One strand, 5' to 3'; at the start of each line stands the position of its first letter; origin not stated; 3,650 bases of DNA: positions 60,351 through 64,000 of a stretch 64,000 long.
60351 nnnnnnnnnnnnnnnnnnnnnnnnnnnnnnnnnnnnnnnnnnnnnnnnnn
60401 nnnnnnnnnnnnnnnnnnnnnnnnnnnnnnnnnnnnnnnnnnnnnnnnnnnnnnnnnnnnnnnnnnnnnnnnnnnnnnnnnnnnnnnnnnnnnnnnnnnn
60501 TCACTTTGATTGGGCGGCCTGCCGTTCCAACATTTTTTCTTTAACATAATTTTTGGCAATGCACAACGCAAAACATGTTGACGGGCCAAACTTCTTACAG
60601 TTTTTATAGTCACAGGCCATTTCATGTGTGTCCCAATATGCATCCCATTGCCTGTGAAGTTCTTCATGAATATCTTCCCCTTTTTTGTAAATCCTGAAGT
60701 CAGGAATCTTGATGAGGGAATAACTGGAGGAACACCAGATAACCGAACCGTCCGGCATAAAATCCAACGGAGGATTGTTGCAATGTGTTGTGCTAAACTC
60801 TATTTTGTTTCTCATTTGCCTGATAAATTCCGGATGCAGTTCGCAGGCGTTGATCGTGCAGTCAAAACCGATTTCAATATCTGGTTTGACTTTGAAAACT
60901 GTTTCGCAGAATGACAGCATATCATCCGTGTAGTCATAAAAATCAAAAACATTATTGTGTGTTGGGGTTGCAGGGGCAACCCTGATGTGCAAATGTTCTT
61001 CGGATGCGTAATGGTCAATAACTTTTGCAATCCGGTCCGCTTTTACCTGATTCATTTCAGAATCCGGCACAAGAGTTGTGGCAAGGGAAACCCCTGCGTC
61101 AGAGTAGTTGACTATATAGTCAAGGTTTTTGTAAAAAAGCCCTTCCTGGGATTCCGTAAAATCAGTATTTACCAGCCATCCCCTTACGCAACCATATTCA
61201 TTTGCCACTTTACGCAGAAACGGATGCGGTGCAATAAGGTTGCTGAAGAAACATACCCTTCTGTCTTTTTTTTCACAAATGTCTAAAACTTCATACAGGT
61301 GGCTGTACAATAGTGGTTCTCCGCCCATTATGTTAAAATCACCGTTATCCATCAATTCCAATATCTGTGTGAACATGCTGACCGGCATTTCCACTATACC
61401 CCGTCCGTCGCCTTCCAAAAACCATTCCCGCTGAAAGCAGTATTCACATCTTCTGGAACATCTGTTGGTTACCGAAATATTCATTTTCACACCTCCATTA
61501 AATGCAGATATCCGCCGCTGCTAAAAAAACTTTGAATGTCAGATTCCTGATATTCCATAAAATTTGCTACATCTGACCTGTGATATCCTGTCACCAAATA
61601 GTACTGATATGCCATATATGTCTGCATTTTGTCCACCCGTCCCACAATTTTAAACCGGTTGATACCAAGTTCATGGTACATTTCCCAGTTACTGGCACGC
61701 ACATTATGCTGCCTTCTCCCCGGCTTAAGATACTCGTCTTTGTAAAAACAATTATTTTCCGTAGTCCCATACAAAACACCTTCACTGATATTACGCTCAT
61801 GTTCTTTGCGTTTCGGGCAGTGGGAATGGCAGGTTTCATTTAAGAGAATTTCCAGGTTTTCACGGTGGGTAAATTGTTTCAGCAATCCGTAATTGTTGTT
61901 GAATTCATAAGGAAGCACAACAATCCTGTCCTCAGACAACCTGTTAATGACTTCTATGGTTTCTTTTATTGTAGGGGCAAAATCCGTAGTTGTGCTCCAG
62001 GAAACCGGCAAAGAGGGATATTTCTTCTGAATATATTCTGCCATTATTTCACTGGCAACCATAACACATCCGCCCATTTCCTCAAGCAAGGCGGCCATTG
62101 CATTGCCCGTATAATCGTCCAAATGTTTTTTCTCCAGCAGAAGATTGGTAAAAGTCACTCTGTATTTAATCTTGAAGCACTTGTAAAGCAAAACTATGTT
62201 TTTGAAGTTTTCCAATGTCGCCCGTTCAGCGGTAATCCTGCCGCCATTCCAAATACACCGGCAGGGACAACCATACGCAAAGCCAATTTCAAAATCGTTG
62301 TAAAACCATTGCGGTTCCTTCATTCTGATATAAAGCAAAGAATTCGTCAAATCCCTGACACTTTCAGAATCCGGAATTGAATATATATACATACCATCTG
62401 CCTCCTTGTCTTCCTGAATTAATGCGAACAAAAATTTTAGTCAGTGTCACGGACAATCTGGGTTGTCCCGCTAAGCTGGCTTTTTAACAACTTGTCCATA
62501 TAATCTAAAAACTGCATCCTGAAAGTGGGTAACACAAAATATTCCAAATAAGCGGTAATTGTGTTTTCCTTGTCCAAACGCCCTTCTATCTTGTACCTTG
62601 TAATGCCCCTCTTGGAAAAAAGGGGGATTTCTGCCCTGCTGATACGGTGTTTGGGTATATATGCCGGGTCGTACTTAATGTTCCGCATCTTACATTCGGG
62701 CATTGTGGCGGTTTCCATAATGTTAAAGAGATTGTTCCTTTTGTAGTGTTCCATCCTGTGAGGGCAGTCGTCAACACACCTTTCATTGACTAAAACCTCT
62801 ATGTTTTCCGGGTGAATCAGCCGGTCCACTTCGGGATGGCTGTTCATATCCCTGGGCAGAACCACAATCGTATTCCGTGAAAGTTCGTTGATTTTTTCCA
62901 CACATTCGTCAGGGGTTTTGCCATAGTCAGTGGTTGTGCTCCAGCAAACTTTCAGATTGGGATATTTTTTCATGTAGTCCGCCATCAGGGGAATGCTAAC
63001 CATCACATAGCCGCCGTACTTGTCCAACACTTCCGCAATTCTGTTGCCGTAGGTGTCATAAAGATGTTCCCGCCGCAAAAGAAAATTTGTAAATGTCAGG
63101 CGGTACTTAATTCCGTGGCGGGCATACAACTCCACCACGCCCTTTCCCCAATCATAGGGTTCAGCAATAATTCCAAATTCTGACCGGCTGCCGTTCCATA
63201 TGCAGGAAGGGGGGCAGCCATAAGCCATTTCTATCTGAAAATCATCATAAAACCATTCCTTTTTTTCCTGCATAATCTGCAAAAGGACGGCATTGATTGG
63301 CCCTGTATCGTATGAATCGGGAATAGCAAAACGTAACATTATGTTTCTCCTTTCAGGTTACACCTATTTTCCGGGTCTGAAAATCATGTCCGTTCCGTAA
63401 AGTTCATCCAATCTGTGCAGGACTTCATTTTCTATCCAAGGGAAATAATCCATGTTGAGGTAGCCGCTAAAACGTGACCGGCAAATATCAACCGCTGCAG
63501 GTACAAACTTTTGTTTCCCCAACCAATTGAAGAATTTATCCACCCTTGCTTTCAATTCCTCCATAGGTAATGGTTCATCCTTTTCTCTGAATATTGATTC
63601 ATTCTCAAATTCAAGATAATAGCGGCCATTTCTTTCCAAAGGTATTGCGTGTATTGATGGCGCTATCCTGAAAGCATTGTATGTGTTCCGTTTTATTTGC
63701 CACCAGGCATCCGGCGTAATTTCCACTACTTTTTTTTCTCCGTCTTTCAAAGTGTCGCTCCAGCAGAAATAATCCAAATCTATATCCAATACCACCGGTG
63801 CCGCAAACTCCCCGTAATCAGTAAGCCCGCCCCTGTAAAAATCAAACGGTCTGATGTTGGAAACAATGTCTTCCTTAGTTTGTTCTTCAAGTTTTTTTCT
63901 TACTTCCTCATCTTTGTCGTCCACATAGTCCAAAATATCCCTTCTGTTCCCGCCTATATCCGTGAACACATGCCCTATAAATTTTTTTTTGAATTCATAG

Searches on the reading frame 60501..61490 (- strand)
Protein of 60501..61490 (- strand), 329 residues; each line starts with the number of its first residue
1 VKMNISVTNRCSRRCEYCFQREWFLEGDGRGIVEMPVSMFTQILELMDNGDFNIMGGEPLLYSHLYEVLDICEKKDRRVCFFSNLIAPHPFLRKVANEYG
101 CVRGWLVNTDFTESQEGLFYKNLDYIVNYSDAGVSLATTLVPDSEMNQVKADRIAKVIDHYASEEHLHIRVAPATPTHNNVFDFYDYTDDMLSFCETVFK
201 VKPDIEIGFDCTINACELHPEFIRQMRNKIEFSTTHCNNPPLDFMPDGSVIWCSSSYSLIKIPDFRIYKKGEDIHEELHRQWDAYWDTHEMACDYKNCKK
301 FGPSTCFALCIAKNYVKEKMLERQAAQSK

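Call 6: search_protein_families(library=pfam, proteins=[window:60501-61490:-], max_evalue=0.001)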
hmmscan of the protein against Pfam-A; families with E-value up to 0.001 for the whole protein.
window:60501-61490:- (329 aa): 1 family
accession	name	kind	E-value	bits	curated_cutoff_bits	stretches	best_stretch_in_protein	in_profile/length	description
PF04055.27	Radical_SAM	-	1.4e-09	38.8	29.5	1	5-89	1-90/166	Radical SAM superfamily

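Call 100: search_protein_families(library=ncbifam, proteins=[window:60501-61490:-], max_evalue=0.01)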
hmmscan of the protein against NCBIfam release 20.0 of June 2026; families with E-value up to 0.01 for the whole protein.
window:60501-61490:- (329 aa): 15 families
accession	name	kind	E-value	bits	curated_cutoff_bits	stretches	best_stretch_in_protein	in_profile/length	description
NF038283.1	viperin_w_prok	equivalog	2.1e-07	30.4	180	1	2-84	3-91/281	viperin family antiviral radical SAM protein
TIGR02666.1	moaA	equivalog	1.4e-06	27.5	284.05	1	3-76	12-87/336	GTP 3',8-cyclase MoaA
NF050035.1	rSAM_WgK_link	exception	7.2e-06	25.2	650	1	3-74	11-82/367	radical SAM/SPASM peptide maturase WgkB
NF045702.1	rSAM_GDGT_ether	equivalog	4.2e-05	22.4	450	1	3-75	88-162/486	tetraether lipid synthase Tes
TIGR04317.1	W_rSAM_matur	equivalog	5.9e-05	22.4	380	1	2-84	5-87/349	tungsten cofactor oxidoreductase radical SAM maturase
TIGR04340.1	rSAM_ACGX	hypoth_equivalog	0.00011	21.6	400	1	5-187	7-198/341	radical SAM/SPASM domain protein, ACGX system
TIGR03977.1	rSAM_pair_HxsC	equivalog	0.00013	21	267.9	1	5-77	29-98/292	His-Xaa-Ser system radical SAM maturase HxsC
TIGR02668.1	moaA_archaeal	equivalog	0.00029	19.9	325.25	1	2-83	11-92/303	GTP 3',8-cyclase MoaA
TIGR02495.1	NrdG2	equivalog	0.00065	19.1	131.15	1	10-92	25-106/193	anaerobic ribonucleoside-triphosphate reductase activating protein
NF001199.0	PRK00164.2-1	equivalog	0.00068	18.9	231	1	3-78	14-89/308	GTP 3',8-cyclase MoaA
TIGR02109.1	PQQ_syn_pqqE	equivalog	0.001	18.1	381.35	0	2-87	8-88/358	pyrroloquinoline quinone biosynthesis protein PqqE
NF045646.2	rSAM_Se_TrsS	equivalog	0.0022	16.6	490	1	5-76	90-160/441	radical SAM (seleno)protein TrsS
TIGR04055.1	rSAM_NirJ2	equivalog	0.0027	17.3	500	1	7-84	6-81/326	putative heme d1 biosynthesis radical SAM protein NirJ2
TIGR04251.1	SCM_rSAM_ScmF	equivalog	0.0038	16.6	400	0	6-86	9-91/353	SynChlorMet cassette radical SAM/SPASM protein ScmF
NF047865.1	rSAM_PapB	equivalog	0.0061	15.8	340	1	4-75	6-81/330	PapB family radical SAM/SPASM ranthipeptide maturase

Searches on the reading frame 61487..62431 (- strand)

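Call 14: search_protein_families(library=pfam, proteins=[window:61487-62431:-], max_evalue=0.001)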
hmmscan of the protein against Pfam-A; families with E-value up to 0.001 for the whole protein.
window:61487-62431:- (314 aa): 1 family
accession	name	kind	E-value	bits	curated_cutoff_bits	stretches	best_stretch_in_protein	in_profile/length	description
PF10100.14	Staph_opine_DH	-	6.4e-05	22.2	25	1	68-194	173-297/424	Staphylopine dehydrogenase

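Call 100: search_protein_families(library=ncbifam, proteins=[window:61487-62431:-], max_evalue=0.01)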
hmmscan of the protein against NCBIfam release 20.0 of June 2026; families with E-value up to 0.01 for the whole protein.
window:61487-62431:- (314 aa): 0 families

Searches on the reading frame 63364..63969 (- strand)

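Call 14: search_protein_families(library=pfam, proteins=[window:63364-63969:-], max_evalue=0.001)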
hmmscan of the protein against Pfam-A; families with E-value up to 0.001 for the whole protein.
window:63364-63969:- (201 aa): 0 families

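Call 100: search_protein_families(library=ncbifam, proteins=[window:63364-63969:-], max_evalue=0.01)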
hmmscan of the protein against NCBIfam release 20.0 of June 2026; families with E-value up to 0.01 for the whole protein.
window:63364-63969:- (201 aa): 1 family
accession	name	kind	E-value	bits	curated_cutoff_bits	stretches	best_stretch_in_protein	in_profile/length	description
NF052474.1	pept_arginase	exception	2.1e-25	89.8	350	1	29-192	125-286/287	peptide arginase, FlmR/OhkR family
